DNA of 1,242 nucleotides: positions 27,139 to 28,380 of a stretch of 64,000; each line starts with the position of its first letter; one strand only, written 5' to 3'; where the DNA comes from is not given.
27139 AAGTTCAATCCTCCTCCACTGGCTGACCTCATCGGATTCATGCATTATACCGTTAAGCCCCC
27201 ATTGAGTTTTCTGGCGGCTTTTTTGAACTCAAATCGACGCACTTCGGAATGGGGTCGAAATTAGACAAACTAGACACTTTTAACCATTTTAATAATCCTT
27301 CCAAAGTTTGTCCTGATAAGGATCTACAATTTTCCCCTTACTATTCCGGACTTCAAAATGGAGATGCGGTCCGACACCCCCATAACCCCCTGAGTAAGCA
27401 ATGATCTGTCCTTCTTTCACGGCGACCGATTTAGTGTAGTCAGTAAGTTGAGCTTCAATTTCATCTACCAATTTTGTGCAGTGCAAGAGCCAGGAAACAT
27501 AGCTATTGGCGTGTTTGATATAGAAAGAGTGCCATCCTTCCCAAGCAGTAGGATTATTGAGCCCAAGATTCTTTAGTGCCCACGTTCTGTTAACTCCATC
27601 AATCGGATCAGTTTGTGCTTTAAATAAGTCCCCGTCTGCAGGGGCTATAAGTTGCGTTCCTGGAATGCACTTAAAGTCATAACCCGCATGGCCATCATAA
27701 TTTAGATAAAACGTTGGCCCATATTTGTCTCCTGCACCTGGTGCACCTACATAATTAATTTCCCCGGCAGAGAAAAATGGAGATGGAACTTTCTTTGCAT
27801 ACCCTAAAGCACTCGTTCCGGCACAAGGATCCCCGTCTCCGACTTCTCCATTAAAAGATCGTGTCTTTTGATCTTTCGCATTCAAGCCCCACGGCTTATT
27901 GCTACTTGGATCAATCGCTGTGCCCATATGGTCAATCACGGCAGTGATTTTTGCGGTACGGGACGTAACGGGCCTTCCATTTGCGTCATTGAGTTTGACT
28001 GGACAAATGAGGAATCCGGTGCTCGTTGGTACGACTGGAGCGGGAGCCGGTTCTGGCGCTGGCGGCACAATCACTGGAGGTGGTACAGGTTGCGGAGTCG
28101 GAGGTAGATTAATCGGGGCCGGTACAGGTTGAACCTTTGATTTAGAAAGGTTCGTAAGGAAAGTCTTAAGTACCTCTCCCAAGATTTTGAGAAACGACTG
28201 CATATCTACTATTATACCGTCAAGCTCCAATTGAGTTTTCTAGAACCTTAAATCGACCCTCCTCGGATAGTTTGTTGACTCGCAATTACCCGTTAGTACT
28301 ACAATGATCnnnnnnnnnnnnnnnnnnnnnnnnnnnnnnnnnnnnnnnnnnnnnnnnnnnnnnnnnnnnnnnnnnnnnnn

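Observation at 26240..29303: Low-GC genomic island inserted immediately 3' of tRNA-Gln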

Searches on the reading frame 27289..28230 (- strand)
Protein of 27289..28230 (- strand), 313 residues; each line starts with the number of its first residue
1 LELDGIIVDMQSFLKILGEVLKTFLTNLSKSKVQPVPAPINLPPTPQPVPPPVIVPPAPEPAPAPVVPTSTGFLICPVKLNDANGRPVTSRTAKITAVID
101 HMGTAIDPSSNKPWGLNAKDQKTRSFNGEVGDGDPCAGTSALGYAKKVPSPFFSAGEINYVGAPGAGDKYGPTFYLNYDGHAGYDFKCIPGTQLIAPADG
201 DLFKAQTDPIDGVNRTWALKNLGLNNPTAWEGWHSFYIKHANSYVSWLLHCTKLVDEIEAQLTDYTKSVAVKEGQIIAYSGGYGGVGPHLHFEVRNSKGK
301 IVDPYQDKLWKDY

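Call 5: search_protein_families(library=pfam, proteins=[window:27289-28230:-], max_evalue=0.01)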
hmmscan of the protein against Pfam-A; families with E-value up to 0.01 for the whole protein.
window:27289-28230:- (313 aa): 1 family
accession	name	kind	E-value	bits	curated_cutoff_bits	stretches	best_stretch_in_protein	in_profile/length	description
PF01551.29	Peptidase_M23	-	1.4e-10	41.7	28.7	1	180-304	2-96/96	Peptidase family M23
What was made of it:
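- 27289..28203 (-): M23 (LytM-type) metallopeptidase, 304 aa. It has a Pro-rich linker, and the HxxxD (HAGYD) and HxH (HLH) motifs are present. Pfam PF01551 at 41.7 bits against a cutoff of 28.7 (call 5).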

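Call 38: search_protein_families(library=phrogs, proteins=[window:27289-28203:-], max_evalue=0.01)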
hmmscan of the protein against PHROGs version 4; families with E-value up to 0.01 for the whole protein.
window:27289-28203:- (304 aa): 7 families
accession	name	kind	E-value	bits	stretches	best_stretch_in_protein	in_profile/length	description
phrog_7767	-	other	1.9e-10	41.8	1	261-297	81-117/194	metallo-endopeptidase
phrog_6700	-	lysis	4e-06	25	1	169-295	2623-2720/2898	endolysin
phrog_16615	-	other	7.3e-06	26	1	228-295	455-513/529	peptidase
phrog_3578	-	lysis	5e-05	23.9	1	262-291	312-342/405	endolysin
phrog_21656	-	other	6.1e-05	22.2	1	261-297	698-741/1022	peptidase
phrog_28394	-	unknown function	0.00013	22.3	1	228-297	239-298/303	-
phrog_4070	-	tail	0.0018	17.5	1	245-292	665-716/989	tail length tape measure protein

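Call 39: search_protein_families(library=padloc, proteins=[window:27289-28203:-], max_evalue=0.1)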
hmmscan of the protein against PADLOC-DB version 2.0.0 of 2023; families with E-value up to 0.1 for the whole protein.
window:27289-28203:- (304 aa): 0 families

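Call 41: find_related_loci(query=window:27289-28203:-, collection=viral_contigs, flank=8000)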
Query window:27289-28203:- (304 aa) in viral_contigs; peptide patterns used: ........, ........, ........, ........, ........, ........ (x = any residue, [..] = any of these).
12 stretches matched a pattern, but none encodes a relative of the query by tblastn (E <= 1e-3).

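Call 45: find_homologous_proteins(query=window:27289-28203:-, max_evalue=0.001)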
Query window:27289-28203:- (304 aa): 62 proteins with E <= 0.001 among 2676 candidates.
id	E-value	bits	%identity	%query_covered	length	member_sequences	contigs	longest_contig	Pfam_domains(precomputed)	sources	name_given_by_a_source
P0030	2.3e-209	712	100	100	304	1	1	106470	PF01551.30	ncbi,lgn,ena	-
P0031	3.2e-136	472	67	100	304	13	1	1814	PF01551.30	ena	-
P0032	1.5e-133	463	65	100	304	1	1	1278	PF01551.30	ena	-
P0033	3.7e-132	459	64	100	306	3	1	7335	PF01551.30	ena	-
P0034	5.6e-126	438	62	99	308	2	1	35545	PF01551.30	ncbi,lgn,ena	-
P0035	2.3e-122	426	64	99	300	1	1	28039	PF01551.30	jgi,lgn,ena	-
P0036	1.4e-113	398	68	79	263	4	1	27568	PF01551.30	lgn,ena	-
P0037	4.8e-113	396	68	78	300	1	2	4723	PF01551.30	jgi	jgi:murein DD-endopeptidase MepM/ murein hydrolase activator NlpD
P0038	7.7e-111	389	57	97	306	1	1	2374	PF01551.30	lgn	-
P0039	2.0e-91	325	59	82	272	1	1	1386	PF01551.30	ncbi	-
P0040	3.1e-91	324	51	98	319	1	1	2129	PF01551.30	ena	-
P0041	5.4e-84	300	57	79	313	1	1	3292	PF01551.30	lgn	-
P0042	7.2e-83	297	49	99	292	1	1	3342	PF01551.30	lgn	-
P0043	2.4e-81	292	48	100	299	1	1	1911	PF01551.30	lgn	-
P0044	4.5e-80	287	49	98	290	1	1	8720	PF01551.30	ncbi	-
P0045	4.7e-80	287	51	88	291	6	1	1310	PF01551.30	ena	-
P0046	5.4e-80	287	46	99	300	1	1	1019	PF01551.30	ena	-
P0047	1.1e-79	286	48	100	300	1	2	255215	PF01551.30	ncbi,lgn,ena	-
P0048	1.1e-78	283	49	99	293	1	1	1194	PF01551.30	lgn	-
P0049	2.2e-77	279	49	100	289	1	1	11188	PF01551.30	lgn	-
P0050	1.1e-76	276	48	99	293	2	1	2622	PF01551.30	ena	-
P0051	1.2e-76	276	45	100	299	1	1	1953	PF01551.30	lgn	-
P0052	1.8e-76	276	55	80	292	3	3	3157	PF01551.30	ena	-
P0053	7.1e-76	274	48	100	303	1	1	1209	PF01551.30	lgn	-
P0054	2.6e-75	272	50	97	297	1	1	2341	PF01551.30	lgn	-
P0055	4.2e-75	271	50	85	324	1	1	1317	PF01551.30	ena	-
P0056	1.1e-73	266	46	99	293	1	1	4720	PF01551.30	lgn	-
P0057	1.2e-73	266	47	100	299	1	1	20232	PF01551.30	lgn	-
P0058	1.3e-73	266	52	86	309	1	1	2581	PF01551.30,PF08239.18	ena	-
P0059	1.5e-73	266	48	79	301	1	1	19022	PF01551.30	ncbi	-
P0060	1.9e-72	262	51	87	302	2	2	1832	PF01551.30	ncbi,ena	-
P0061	2.5e-72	262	46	99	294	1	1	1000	PF01551.30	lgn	-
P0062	2.6e-72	262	51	80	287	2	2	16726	PF01551.30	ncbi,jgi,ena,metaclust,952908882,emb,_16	jgi:murein DD-endopeptidase MepM/ murein hydrolase activator NlpD|metaclust:\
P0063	7.7e-72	260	48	99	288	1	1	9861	PF01551.30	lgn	-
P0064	2.7e-71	259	47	98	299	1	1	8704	PF01551.30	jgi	-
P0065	1.3e-69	253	44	100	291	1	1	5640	PF01551.30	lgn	-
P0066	3.1e-69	252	47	98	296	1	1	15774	PF01551.30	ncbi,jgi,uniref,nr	ncbi:M23 family metallopeptidase [candidate division WS5 bacterium]|uniref:M23 family metallopeptida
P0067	4.7e-69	251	51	87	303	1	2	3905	PF01551.30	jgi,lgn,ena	-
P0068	3.1e-68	249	50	84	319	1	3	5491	PF01551.30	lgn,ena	-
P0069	6.4e-68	248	45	99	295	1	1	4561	PF01551.30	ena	-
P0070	3.5e-67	245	44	98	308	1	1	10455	PF01551.30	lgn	-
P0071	4.8e-66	241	44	100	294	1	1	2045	PF01551.30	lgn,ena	-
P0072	1.1e-65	240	50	80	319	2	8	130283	PF01551.30,PF01471.24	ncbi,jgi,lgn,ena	ncbi:MAG TPA: peptidoglycan DD-metalloendopeptidase family protein [Candidatus Paceibacterota bacter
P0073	3.7e-65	239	45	97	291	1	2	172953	PF01551.30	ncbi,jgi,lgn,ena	ncbi:MAG: M23 family metallopeptidase [Candidatus Paceibacterota bacterium]|jgi:murein DD-endopeptid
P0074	1.2e-64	237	50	82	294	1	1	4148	PF01551.30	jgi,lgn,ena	-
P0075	1.5e-64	237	49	80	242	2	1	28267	PF01551.30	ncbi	ncbi:MAG: M23 family metallopeptidase, partial [Patescibacteria group bacterium]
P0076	3.3e-64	235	44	99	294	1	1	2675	PF01551.30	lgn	-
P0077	3.6e-64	235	47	91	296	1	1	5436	PF01551.30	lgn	-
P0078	7.0e-64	234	44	100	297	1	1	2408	PF01551.30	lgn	-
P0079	5.7e-62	228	45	92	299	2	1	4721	PF01551.30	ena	-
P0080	4.4e-61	225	45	97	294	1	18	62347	PF01551.30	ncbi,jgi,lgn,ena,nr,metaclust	ncbi:hypothetical protein A3A37_01715 [Candidatus Kaiserbacteria bacterium RIFCSPLOWO2_01_FULL_52_36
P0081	5.8e-61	225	50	78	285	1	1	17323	PF01551.30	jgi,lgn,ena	-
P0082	9.2e-61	224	45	97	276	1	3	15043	PF01551.30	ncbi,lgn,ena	ncbi:MAG: M23 family metallopeptidase [Patescibacteria group bacterium]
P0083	3.1e-59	219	47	85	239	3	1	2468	PF01551.30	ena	-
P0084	4.3e-59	219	44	99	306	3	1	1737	PF01551.30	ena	-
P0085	2.1e-58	216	41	98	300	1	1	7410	PF01551.30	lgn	-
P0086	2.7e-58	216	42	99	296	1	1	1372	PF01551.30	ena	-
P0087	3.7e-58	215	42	97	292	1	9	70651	PF01551.30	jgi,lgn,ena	-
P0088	9.1e-57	211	46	88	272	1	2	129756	PF01551.30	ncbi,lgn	-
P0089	5.5e-56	208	42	99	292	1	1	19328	PF01551.30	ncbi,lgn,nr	ncbi:MAG: M23 family metallopeptidase [Candidatus Woesebacteria bacterium]|nr:M23 family metallopept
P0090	4.8e-13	67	38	43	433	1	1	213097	PF01551.30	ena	-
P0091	4.7e-7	48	35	70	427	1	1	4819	PF01551.30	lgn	-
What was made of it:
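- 27289..28203 (-): About 60 full-length CPR homologs at 42-67% identity; the source assembly's gene call P0030 is the same 304 aa (call 45).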

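Call 46: find_encoding_contigs(protein=P0030, flank=10000, max_places=6)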
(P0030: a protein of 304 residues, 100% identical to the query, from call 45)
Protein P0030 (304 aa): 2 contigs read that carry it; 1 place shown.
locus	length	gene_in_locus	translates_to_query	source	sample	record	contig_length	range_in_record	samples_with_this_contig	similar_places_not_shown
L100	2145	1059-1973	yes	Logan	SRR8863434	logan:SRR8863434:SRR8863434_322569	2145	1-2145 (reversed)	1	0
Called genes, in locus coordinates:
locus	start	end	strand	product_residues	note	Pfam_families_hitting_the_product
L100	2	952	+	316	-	?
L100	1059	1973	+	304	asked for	PF01551:Peptidase_M23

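Call 47: find_encoding_contigs(protein=P0034, flank=10000, max_places=3)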
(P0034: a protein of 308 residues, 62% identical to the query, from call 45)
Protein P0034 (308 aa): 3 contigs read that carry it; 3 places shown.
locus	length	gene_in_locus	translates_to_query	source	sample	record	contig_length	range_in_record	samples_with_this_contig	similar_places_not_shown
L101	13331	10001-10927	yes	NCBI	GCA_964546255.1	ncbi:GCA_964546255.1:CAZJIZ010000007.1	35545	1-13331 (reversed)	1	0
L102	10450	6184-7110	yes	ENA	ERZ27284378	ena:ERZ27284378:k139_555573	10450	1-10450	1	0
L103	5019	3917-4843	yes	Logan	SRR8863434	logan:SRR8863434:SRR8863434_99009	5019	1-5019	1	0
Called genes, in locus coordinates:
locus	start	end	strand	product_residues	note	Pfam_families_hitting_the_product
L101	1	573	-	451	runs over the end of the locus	PF02195:ParB_N, PF01555:N6_N4_Mtase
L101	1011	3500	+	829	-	PF01555:N6_N4_Mtase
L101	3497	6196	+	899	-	PF04851:ResIII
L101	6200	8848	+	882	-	PF07693:KAP_NTPase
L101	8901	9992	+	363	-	-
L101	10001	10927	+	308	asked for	PF01551:Peptidase_M23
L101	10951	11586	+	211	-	-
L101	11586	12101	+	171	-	-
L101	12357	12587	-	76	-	PF10049:DUF2283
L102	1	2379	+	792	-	?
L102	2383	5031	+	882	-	PF07693:KAP_NTPase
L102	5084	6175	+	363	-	-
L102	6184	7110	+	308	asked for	PF01551:Peptidase_M23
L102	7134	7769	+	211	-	-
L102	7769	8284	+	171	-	-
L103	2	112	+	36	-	?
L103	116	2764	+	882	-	PF07693:KAP_NTPase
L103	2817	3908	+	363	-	-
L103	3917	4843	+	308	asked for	PF01551:Peptidase_M23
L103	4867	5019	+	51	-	?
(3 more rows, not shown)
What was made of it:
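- The same sample holds another CPR genome with a 62%-identical M23 (L103, call 47).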

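Call 48: find_encoding_contigs(protein=P0035, flank=10000, max_places=3)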
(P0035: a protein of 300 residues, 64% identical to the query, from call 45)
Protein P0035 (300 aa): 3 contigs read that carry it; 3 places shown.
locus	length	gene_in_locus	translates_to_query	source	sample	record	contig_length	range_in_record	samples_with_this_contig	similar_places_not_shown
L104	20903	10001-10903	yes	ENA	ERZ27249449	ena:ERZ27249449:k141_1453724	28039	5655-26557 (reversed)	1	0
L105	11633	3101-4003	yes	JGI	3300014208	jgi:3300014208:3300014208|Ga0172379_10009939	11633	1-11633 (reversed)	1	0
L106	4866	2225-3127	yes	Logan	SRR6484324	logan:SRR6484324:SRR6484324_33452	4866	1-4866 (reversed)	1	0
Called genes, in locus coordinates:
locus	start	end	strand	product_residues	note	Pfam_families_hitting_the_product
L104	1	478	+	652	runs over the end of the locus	?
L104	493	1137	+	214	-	-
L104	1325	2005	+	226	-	PF02463:SMC_N (weak), PF00005:ABC_tran, PF00931:NB-ARC (faint), PF13175:AAA_15 (faint), PF13304:AAA_21 (faint)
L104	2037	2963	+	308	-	PF18075:FtsX_ECD, PF02687:FtsX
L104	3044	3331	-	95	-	-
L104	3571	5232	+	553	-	PF01656:CbiA (weak), PF06418:CTP_synth_N, PF00117:GATase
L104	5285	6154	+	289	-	PF00892:EamA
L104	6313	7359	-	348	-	-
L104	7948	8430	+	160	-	-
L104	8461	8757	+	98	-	PF13240:Zn_Ribbon_1 (weak)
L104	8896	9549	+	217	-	-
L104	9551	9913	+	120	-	-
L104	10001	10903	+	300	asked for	PF01551:Peptidase_M23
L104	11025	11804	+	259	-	-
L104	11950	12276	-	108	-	-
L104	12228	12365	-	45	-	-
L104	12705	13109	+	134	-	-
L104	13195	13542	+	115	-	-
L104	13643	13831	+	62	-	-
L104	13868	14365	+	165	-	-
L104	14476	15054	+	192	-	-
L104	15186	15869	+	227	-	-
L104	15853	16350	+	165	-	PF00293:NUDIX, PF14815:NUDIX_4 (weak)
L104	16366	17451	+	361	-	PF01926:MMR_HSR1 (faint), PF03193:RsgA_GTPase, PF00009:GTP_EFTU (weak), PF02421:FeoB_N (faint)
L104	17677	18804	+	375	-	PF26514:DUF8173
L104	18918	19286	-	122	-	-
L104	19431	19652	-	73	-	-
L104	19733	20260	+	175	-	-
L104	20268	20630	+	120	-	-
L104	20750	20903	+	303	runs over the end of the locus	PF00246:Peptidase_M14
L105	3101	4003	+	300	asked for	PF01551:Peptidase_M23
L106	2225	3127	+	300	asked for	PF01551:Peptidase_M23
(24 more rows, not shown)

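Call 78: search_protein_families(library=ncbifam, proteins=[window:27289-28203:-, L104:11025-11804:+], max_evalue=0.01)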
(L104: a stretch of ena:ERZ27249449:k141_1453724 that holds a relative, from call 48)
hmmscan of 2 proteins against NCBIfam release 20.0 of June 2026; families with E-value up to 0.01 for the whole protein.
window:27289-28203:- (304 aa): 5 families
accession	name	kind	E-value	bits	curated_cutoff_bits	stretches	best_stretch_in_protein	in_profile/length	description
NF052530.1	Heli_ShapePgp3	exception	5.4e-06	25.7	300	1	258-296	223-261/270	peptidoglycan metallopeptidase Pgp3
NF053824.1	PdgNdpepShyC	equivalog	0.00055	18.9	700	1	227-285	330-380/429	peptidoglycan DD-endopeptidase ShyC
NF008652.0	PRK11649.1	equivalog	0.00068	18.4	341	1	228-300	348-411/439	murein DD-endopeptidase MepM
NF053825.1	PdgNdpepShyA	equivalog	0.00071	18.4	700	1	228-297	331-391/425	peptidoglycan DD-endopeptidase ShyA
NF008123.1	PRK10871.1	equivalog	0.0025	17.3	311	1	229-296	302-359/365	murein hydrolase activator NlpD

L104:11025-11804:+ (259 aa): 0 families
